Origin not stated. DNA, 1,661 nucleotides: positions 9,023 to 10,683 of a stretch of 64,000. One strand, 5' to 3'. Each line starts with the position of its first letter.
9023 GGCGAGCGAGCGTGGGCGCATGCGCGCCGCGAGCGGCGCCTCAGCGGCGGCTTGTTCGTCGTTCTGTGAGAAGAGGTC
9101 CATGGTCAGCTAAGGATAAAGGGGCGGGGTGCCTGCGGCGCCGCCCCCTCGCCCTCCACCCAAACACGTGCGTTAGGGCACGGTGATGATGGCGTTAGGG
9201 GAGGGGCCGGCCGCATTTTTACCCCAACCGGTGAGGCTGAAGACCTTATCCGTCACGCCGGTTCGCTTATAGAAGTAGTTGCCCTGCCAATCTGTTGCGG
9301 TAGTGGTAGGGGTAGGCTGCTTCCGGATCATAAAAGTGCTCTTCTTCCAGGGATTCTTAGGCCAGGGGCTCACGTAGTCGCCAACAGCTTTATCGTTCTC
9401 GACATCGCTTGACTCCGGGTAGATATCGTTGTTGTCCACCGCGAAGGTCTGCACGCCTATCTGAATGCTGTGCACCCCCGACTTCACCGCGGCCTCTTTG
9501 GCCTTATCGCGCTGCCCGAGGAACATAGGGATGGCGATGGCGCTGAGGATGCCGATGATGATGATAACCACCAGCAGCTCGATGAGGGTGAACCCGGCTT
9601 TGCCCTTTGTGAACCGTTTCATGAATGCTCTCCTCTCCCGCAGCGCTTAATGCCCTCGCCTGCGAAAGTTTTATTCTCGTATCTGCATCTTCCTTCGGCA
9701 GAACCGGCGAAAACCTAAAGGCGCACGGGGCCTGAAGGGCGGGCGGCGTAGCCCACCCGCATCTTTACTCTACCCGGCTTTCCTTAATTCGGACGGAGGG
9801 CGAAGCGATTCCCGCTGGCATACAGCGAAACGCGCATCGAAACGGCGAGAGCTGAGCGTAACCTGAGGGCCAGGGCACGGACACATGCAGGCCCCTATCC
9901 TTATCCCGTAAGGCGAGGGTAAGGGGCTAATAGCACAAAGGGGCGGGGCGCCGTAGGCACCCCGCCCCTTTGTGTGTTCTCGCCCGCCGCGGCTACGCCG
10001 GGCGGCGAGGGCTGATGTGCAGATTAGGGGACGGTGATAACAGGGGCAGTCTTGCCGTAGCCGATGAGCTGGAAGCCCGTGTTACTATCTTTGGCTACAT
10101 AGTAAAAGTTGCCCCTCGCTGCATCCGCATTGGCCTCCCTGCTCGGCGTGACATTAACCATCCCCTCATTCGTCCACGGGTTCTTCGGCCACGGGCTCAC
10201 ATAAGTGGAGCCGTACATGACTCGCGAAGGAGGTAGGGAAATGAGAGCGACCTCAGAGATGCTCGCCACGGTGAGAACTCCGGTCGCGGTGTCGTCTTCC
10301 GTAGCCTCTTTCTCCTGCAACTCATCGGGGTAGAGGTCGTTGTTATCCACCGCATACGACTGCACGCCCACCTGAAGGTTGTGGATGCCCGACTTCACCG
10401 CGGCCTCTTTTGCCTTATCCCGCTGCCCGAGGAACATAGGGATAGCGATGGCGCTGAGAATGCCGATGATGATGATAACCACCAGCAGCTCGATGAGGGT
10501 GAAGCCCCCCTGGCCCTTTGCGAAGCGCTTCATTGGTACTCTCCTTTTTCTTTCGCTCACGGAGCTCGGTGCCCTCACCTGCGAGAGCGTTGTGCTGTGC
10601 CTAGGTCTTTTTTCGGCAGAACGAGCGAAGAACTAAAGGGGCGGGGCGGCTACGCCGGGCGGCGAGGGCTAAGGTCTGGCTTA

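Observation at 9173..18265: Tandem array of nine type IV pilin paralogs built as cassettes with conserved ends and hypervariable middles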

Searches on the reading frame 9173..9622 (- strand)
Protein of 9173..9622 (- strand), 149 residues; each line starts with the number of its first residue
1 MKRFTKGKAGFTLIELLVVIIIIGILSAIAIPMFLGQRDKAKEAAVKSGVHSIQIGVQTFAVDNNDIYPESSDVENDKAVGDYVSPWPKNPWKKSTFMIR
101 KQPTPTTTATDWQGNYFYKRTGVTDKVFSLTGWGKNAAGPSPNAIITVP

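Call 6: search_protein_families(library=pfam, proteins=[window:9173-9622:-], max_evalue=0.1)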
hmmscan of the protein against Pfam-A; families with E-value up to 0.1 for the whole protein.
window:9173-9622:- (149 aa): 3 families
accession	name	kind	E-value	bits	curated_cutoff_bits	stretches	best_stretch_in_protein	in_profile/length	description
PF07963.17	N_methyl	-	3e-08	33.3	21.2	1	6-31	2-27/27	Prokaryotic N-terminal methylation motif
PF08334.16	T2SSG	-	0.02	15.4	21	0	35-136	3-93/108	Type II secretion system (T2SS), protein G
PF06462.18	Hyd_WA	-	0.035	14.3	21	1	109-133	4-27/30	Propeller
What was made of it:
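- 9173..9622 (-): Pilin A, intact, 149 aa, ends ITVP. Pfam N_methyl E = 3e-8 (call 6).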

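Call 7: search_protein_families(library=ncbifam, proteins=[window:9173-9622:-], max_evalue=0.1)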
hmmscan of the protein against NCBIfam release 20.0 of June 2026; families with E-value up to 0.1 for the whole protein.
window:9173-9622:- (149 aa): 13 families
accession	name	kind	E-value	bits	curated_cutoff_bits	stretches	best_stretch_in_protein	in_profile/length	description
TIGR01710.1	typeII_sec_gspG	equivalog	7.4e-16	58.4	88.85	1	10-136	2-118/134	type II secretion system major pseudopilin GspG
NF040999.1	pilin_ComGC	equivalog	3.7e-11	43.1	75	1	9-79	2-71/84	competence type IV pilus major pilin ComGC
NF041775.1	typeIV_PilA_Myxo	equivalog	6.5e-11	42.6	400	1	2-61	4-63/214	type IV pilin protein PilA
NF007862.0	PRK10574.1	equivalog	8.9e-09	35.6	138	1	8-66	4-62/145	prepilin peptidase-dependent pilin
TIGR02532.1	IV_pilin_GFxxxE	domain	2.1e-08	33.7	16.3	1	9-31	2-24/24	prepilin-type N-terminal cleavage/methylation domain-containing protein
TIGR01708.2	typeII_sec_gspH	equivalog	1.2e-06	28.7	80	1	9-41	2-36/169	type II secretion system minor pseudopilin GspH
TIGR02596.1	TIGR02596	subfamily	0.00017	21.7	70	1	11-34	1-24/196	Verru_Chthon cassette protein D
NF007800.0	PRK10506.1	equivalog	0.0002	21.2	158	1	3-40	3-40/163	prepilin peptidase-dependent protein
NF041013.1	T4P_ComGE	equivalog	0.0016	18.5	49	1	7-47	2-42/83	competence type IV pilus minor pilin ComGE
NF040982.1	ComGD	equivalog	0.005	17.3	70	1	9-33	2-26/139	competence type IV pilus minor pilin ComGD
NF041002.1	pilin_ComGF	equivalog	0.018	15.2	80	1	9-46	2-38/139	competence type IV pilus minor pilin ComGF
TIGR01711.1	gspJ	equivalog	0.022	14.6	64.85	1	9-36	1-28/192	type II secretion system minor pseudopilin GspJ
NF038304.1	EPS_HpsC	equivalog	0.062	12.9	200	1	4-24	16-36/318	hormogonium polysaccharide secretion pseudopilin HpsC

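Call 10: find_related_loci(query=A1, collection=genome_contigs, flank=10000)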
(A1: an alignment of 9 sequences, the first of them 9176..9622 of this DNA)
Query A1 (149 aa) in genome_contigs; peptide patterns used: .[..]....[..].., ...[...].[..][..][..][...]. (x = any residue, [..] = any of these).
132 stretches matched a pattern; 46 encode a relative of the query (tblastn E <= 1e-3); 45 distinct loci.
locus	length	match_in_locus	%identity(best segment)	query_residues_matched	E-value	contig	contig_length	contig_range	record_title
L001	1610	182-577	57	1-149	2e-31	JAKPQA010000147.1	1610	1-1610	MAG: Armatimonadota bacterium isolate JPNA_maxbin.160 k141_891687, whole genome shotgun sequence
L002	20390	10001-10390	59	1-149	1e-29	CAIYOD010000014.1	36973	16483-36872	MAG: uncultured Thermoleophilia bacterium isolate Loclat_bin-16816 genome assembly, contig: bin-16816:014/188, whole gen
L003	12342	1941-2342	55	1-149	4e-28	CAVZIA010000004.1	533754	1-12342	MAG: uncultured Thermoleophilia bacterium isolate MFD02416.bin.2.102 genome assembly, contig: contig_17692, whole genome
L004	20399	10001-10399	51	1-149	2e-23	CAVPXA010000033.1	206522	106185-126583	MAG: uncultured Thermoleophilia bacterium isolate MFD00032.bin.2.227 genome assembly, contig: contig_7954, whole genome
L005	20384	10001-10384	57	1-149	5e-31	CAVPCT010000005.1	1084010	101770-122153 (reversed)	MAG: uncultured Thermoleophilia bacterium isolate MFD00032.bin.2.59 genome assembly, contig: contig_42839, whole genome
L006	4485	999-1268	66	1-92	1e-21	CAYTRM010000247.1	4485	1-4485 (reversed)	MAG TPA_asm: uncultured Thermoleophilia bacterium isolate SRP178699_co1_90 genome assembly, contig: NODE_29356_length_44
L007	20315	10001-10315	44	32-138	6e-21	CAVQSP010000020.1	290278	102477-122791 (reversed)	MAG: uncultured Thermoleophilia bacterium isolate MFD00032.bin.2.192 genome assembly, contig: contig_8725, whole genome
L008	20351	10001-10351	43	3-119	2e-19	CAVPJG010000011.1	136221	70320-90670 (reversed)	MAG: uncultured Thermoleophilia bacterium isolate MFD00032.bin.2.164 genome assembly, contig: contig_53679, whole genome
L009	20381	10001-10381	51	1-128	5e-21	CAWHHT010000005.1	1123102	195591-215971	MAG: uncultured Thermoleophilia bacterium isolate MFD01872.bin.2.207 genome assembly, contig: contig_50096, whole genome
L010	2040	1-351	35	18-138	7e-19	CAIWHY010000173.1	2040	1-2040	MAG: uncultured Thermoleophilia bacterium isolate Umea3_bin-0017 genome assembly, contig: bin-0017:173/568, whole genome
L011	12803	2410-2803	80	1-149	4e-19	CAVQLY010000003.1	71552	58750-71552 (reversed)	MAG: uncultured Thermoleophilia bacterium isolate MFD02979.bin.3.261 genome assembly, contig: contig_115301, whole genom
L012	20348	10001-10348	36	5-119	2e-17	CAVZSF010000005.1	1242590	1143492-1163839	MAG: uncultured Thermoleophilia bacterium isolate MFD00905.bin.1.128 genome assembly, contig: contig_20722, whole genome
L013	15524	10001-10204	81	1-69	2e-17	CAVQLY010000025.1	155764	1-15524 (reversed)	MAG: uncultured Thermoleophilia bacterium isolate MFD02979.bin.3.261 genome assembly, contig: contig_61713, whole genome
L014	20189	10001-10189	56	2-64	3e-17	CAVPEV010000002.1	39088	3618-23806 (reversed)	MAG: uncultured Actinomycetota bacterium isolate MFD10097.bin.1.32 genome assembly, contig: contig_10042, whole genome s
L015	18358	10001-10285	37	6-98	1e-15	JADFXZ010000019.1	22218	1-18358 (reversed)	MAG: Nitrospirae bacterium isolate nDJH5bin4 nDJH5_bin4_NODE_183_length_22218_cov_8.569959, whole genome shotgun sequenc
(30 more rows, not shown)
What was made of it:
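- Tried and rejected: The genome_contigs scan gave at best 57-81% N-terminal matches in other lineages (call 10).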

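Call 37: search_solved_structures(query=A1, max_evalue=0.01, show_alignments=2)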
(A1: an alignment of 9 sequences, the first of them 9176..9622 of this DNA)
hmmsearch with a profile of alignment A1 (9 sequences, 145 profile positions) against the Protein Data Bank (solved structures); distinct sequences matched with E-value up to 0.01: 21.
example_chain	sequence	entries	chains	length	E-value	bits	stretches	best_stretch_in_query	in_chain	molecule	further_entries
9egp_A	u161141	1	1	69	4.2e-14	55.8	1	6-69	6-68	Geopilin domain 1 protein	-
7tgg_A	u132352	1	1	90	6e-14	55.3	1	6-71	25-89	Geopilin domain 1 protein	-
2m7g_A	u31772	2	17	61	2.3e-12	50.2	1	11-71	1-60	Geopilin domain 1 protein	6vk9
8tj2_C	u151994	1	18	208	1.6e-09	40.9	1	11-68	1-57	Type IV major pilin protein PilA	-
8pfb_G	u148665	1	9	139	2.8e-09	40.1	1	11-81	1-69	Type IV pilin PilE1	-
5wda_A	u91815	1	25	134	5.9e-09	39.1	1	11-96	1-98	General secretion pathway protein G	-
6xxd_A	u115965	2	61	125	3.2e-08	36.7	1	11-73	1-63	PilA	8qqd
8qqj_J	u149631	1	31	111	4.3e-08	36.3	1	11-54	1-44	Type IV narrow pilus major component PilA5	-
6xxe_A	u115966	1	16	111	5.1e-08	36.1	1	11-53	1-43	Uncharacterized protein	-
9lab_B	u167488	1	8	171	6.6e-08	35.7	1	6-47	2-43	MSHA major pilin subunit MshA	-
9laa_A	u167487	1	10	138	6.1e-07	32.6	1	3-34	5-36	Type IV pilin protein PilA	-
8tob_GA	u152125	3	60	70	7.7e-07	32.2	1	12-64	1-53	Fimbrial protein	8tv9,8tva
8tum_e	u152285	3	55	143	3.3e-06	30.2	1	11-54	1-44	Type IV major pilin protein PilA | Pilin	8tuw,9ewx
1oqw_A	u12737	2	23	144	3.5e-06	30.1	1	11-53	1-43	Fimbrial protein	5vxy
3sok_A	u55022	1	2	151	5.6e-05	26.2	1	11-36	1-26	Fimbrial protein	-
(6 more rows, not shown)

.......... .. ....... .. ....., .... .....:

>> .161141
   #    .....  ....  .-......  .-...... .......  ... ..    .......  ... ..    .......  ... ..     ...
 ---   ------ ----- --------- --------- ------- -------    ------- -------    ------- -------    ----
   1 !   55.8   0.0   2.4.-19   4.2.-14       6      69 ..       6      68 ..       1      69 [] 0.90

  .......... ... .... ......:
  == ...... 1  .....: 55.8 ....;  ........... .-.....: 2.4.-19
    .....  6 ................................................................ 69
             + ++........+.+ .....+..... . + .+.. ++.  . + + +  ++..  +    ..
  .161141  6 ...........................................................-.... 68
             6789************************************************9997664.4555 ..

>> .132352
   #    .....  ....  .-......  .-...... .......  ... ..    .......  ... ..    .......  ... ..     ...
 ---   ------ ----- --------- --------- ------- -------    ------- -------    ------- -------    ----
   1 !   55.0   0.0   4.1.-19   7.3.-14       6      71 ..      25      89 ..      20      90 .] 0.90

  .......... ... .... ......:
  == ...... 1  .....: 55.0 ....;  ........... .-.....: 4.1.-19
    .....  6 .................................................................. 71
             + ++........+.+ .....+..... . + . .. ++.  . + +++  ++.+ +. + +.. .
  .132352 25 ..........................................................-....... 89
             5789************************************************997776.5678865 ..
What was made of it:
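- PDB profile hits to the α1 helix of geopilin, M. xanthus PilA and S. sanguinis PilE1 (call 37).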

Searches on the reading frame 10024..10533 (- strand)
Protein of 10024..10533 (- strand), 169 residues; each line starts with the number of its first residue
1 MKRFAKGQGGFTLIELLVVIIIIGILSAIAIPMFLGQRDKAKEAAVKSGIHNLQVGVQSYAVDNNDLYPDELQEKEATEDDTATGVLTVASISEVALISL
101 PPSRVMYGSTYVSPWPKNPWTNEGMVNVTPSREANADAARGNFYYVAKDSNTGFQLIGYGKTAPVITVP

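Call 6: search_protein_families(library=pfam, proteins=[window:10024-10533:-], max_evalue=0.1)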
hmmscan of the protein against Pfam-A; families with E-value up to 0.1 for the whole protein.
window:10024-10533:- (169 aa): 2 families
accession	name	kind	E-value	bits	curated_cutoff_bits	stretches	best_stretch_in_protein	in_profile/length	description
PF07963.17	N_methyl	-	2.2e-08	33.8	21.2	1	6-31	2-27/27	Prokaryotic N-terminal methylation motif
PF08334.16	T2SSG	-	0.016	15.7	21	0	35-73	3-40/108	Type II secretion system (T2SS), protein G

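Call 7: search_protein_families(library=ncbifam, proteins=[window:10024-10533:-], max_evalue=0.1)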
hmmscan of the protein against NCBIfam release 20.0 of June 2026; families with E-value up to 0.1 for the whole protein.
window:10024-10533:- (169 aa): 13 families
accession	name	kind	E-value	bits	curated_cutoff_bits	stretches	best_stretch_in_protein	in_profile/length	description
TIGR01710.1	typeII_sec_gspG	equivalog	1.8e-15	57.2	88.85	1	10-73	2-64/134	type II secretion system major pseudopilin GspG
NF041775.1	typeIV_PilA_Myxo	equivalog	3.1e-11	43.6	400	1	2-68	4-69/214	type IV pilin protein PilA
NF040999.1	pilin_ComGC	equivalog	2.8e-10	40.2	75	1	9-80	2-74/84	competence type IV pilus major pilin ComGC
NF007862.0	PRK10574.1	equivalog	5.6e-09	36.3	138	1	7-67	3-63/145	prepilin peptidase-dependent pilin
TIGR02532.1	IV_pilin_GFxxxE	domain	2.7e-08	33.3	16.3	1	8-31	1-24/24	prepilin-type N-terminal cleavage/methylation domain-containing protein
TIGR01708.2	typeII_sec_gspH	equivalog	2.6e-07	30.8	80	1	8-41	1-36/169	type II secretion system minor pseudopilin GspH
NF007800.0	PRK10506.1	equivalog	0.00012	21.9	158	1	3-42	3-42/163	prepilin peptidase-dependent protein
TIGR02596.1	TIGR02596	subfamily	0.00017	21.7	70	1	11-34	1-24/196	Verru_Chthon cassette protein D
NF041013.1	T4P_ComGE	equivalog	0.0024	17.9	49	1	9-47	4-42/83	competence type IV pilus minor pilin ComGE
NF040982.1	ComGD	equivalog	0.0046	17.4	70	1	10-61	3-54/139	competence type IV pilus minor pilin ComGD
TIGR01711.1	gspJ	equivalog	0.023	14.5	64.85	1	9-37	1-29/192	type II secretion system minor pseudopilin GspJ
NF041002.1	pilin_ComGF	equivalog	0.046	13.9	80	1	9-42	2-34/139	competence type IV pilus minor pilin ComGF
NF038304.1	EPS_HpsC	equivalog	0.084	12.4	200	0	4-23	16-35/318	hormogonium polysaccharide secretion pseudopilin HpsC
